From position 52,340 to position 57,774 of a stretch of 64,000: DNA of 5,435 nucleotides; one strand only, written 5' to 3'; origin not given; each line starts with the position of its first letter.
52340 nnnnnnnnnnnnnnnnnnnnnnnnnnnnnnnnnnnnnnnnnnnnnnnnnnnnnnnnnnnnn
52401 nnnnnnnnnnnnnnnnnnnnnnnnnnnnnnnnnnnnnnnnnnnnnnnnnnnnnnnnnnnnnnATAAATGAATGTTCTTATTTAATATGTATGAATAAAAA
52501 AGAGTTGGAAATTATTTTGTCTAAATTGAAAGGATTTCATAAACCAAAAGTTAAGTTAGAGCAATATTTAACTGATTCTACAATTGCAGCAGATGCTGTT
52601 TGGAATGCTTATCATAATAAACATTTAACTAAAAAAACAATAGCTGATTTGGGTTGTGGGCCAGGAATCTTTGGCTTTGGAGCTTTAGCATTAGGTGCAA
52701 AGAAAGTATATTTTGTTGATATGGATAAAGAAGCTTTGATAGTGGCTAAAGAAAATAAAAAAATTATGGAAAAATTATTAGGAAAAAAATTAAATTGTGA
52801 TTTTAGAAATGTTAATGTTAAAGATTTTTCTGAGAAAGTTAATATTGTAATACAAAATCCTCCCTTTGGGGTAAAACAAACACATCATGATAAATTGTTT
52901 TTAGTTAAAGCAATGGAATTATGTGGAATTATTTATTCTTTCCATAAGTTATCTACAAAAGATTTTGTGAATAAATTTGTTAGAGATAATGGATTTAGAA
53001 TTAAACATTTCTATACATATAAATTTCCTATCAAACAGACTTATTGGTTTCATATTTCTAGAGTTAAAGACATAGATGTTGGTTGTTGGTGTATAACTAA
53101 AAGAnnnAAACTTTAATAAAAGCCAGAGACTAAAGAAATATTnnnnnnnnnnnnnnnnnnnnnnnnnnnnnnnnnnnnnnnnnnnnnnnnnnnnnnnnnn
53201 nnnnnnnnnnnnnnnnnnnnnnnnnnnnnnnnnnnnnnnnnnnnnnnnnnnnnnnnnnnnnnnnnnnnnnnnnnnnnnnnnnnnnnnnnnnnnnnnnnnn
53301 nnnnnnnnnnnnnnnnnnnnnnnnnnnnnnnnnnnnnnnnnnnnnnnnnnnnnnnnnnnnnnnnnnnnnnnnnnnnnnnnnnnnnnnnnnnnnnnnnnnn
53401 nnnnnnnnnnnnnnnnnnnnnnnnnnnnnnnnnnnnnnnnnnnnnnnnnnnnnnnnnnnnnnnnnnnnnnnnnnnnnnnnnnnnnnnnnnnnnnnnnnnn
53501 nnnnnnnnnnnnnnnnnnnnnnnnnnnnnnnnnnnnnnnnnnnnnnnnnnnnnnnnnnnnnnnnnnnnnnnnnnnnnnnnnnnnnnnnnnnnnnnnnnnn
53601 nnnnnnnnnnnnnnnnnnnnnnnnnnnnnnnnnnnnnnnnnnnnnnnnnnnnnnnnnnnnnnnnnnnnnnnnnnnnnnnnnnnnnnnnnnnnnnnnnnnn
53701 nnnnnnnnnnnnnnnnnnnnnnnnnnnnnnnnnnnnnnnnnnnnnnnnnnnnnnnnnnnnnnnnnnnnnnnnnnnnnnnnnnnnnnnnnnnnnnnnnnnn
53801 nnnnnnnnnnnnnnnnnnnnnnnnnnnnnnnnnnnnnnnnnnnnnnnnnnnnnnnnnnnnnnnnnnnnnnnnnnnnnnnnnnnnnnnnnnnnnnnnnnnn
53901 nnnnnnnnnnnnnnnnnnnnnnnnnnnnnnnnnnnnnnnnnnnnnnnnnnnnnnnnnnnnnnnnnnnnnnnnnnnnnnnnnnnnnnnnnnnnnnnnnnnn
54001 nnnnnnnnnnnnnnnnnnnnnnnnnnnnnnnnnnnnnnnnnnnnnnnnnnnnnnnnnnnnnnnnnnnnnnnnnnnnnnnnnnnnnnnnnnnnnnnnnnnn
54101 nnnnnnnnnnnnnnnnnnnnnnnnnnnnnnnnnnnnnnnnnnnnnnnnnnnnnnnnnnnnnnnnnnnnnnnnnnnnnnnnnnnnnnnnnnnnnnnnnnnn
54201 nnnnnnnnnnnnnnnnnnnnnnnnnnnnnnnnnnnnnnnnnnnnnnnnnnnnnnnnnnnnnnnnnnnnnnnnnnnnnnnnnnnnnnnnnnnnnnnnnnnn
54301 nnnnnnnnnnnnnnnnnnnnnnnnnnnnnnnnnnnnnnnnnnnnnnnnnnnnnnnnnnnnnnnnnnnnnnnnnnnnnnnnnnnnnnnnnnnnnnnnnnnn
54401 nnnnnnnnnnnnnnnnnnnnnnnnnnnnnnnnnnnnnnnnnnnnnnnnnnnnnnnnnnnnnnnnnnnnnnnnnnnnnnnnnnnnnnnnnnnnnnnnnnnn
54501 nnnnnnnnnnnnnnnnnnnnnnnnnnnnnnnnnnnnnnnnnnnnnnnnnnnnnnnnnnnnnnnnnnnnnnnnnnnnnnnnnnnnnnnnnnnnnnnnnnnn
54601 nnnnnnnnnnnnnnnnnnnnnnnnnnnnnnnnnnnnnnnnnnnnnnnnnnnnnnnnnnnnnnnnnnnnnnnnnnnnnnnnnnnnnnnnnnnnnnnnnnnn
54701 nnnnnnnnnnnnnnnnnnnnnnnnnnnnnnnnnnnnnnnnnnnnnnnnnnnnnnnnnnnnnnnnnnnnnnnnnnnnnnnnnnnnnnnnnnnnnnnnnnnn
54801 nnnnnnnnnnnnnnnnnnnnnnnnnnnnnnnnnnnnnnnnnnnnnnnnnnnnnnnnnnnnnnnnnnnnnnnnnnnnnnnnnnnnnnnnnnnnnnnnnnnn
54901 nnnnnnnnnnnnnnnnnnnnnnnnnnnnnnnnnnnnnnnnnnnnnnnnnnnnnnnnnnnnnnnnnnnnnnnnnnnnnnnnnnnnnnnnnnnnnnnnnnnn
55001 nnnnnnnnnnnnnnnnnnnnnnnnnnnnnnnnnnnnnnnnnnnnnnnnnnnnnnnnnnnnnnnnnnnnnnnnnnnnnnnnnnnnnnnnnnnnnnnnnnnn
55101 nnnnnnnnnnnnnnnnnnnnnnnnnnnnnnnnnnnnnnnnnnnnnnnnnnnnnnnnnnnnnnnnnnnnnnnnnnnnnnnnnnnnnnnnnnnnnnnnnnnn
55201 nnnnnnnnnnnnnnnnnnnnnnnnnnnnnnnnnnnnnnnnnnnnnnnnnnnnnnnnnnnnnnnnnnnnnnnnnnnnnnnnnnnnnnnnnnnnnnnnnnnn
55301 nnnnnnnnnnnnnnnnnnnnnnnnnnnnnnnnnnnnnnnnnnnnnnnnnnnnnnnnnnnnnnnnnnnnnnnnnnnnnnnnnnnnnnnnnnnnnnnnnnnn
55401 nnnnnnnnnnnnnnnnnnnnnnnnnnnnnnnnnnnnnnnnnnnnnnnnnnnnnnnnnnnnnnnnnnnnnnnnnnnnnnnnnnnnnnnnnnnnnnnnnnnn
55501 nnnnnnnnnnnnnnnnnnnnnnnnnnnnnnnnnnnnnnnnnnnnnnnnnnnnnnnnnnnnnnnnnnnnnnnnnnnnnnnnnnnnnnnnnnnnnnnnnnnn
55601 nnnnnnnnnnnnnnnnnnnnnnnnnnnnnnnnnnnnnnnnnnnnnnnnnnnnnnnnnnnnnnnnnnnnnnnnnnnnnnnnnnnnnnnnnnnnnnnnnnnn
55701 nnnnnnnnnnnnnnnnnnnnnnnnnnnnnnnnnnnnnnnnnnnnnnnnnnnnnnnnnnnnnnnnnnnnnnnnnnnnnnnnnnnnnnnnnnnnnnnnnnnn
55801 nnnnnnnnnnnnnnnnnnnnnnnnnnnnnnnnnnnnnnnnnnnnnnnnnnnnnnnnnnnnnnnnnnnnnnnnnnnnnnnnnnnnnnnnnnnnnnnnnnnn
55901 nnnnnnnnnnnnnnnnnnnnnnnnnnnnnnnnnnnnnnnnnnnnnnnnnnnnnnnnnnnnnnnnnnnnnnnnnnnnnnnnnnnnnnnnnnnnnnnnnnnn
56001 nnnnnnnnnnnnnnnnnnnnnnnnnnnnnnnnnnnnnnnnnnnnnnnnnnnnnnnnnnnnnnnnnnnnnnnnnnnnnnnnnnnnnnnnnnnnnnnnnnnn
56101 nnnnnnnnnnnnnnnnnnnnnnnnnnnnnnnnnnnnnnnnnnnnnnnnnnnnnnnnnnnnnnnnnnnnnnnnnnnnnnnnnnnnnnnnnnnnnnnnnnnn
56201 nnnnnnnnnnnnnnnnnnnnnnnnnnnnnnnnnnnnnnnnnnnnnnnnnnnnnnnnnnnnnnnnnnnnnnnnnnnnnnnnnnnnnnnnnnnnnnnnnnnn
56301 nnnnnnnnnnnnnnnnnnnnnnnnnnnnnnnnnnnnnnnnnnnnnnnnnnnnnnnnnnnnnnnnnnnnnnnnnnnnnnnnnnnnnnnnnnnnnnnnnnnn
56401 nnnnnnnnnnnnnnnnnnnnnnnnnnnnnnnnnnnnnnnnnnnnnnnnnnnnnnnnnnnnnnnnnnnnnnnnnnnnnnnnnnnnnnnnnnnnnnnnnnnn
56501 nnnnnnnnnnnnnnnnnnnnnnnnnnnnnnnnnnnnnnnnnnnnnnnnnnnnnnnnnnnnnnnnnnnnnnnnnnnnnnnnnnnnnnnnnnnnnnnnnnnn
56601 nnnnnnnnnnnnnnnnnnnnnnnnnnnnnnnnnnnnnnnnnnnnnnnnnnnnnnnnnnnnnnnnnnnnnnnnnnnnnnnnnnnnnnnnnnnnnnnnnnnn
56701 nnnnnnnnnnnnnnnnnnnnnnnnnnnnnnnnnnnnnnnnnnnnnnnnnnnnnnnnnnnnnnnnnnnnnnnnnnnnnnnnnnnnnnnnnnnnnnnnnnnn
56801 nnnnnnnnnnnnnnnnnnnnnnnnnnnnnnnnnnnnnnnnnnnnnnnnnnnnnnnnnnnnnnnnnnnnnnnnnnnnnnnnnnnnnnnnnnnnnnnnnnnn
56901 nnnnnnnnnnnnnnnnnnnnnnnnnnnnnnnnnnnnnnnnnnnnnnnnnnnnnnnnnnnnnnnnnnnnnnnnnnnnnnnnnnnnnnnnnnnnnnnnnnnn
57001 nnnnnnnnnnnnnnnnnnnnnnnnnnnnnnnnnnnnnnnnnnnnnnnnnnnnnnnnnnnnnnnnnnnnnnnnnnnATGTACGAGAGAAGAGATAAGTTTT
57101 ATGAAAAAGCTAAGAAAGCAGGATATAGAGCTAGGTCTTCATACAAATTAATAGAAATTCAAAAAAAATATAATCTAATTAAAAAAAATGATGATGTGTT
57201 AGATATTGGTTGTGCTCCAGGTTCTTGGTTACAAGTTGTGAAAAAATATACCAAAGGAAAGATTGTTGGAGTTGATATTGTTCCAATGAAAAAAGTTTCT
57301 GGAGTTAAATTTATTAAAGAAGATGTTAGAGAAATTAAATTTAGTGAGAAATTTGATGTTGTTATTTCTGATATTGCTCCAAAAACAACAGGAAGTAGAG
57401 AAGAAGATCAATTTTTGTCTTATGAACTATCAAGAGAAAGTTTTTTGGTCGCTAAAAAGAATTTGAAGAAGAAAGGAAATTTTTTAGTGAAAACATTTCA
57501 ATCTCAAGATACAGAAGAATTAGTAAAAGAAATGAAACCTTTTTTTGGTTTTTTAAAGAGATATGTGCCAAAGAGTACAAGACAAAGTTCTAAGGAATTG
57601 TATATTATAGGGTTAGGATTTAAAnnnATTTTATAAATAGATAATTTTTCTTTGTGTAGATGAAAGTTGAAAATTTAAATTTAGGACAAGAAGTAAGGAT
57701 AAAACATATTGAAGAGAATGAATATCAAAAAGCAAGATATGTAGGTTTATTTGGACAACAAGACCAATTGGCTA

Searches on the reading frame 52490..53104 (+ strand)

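Call 53: search_protein_families(library=pfam, proteins=[window:52490-53104:+], max_evalue=0.01)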
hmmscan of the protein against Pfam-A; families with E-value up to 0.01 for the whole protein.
window:52490-53104:+ (205 aa): 9 families
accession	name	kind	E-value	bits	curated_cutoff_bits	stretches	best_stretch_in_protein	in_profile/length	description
PF05175.20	MTS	-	5.7e-11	42.8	23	1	47-135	31-117/170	Methyltransferase small domain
PF06325.19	PrmA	-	3.1e-10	40.5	22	1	41-94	155-208/296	Ribosomal protein L11 methyltransferase (PrmA)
PF03602.21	Cons_hypoth95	-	1e-08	35.5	24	1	36-138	31-135/182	Conserved hypothetical protein 95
PF13847.12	Methyltransf_31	-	8.5e-07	29.2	27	1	48-125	4-83/145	Methyltransferase domain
PF13649.12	Methyltransf_25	-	4.7e-05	24.4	27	1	51-114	1-59/97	Methyltransferase domain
PF01728.25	FtsJ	-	0.00029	21.3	24.1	1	47-167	21-143/181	FtsJ-like methyltransferase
PF08003.17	Methyltransf_9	-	0.00055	19.4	23.8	1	3-93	69-161/315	Protein of unknown function (DUF1698)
PF01170.24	UPF0020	-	0.0038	17.4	22.3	1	72-133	78-138/197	RMKL-like, methyltransferase domain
PF08241.18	Methyltransf_11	-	0.0065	17.5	21.2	0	53-111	2-57/95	Methyltransferase domain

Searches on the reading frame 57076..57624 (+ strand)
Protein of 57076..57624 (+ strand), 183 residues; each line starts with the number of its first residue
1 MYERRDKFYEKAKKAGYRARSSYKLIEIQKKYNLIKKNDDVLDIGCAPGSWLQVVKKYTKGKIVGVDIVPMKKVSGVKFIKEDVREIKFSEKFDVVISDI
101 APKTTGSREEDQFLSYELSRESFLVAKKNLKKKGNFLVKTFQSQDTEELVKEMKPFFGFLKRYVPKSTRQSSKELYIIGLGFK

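Call 53: search_protein_families(library=pfam, proteins=[window:57076-57624:+], max_evalue=0.01)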
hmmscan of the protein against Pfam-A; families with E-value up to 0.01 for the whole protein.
window:57076-57624:+ (183 aa): 8 families
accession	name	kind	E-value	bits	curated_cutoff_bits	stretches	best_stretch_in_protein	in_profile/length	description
PF01728.25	FtsJ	-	2.3e-48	165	24.1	1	17-182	1-181/181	FtsJ-like methyltransferase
PF13847.12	Methyltransf_31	-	1e-11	45.2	27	1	35-150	1-119/145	Methyltransferase domain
PF13649.12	Methyltransf_25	-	5.8e-08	33.8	27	1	41-98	1-70/97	Methyltransferase domain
PF13489.12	Methyltransf_23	-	4.1e-07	30.3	27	1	35-97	20-86/164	Methyltransferase domain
PF08241.18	Methyltransf_11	-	2.3e-05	25.4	21.2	1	42-98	1-66/95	Methyltransferase domain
PF06460.18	CoV_Methyltr_2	-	0.00051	19.7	27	1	43-181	74-209/299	Coronavirus 2'-O-methyltransferase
PF02353.26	CMAS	-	0.0032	17.3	27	0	24-164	50-189/273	Mycolic acid cyclopropane synthetase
PF06929.16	Rotavirus_VP3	-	0.0047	15.7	27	1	28-89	309-373/729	Rotavirus VP3 protein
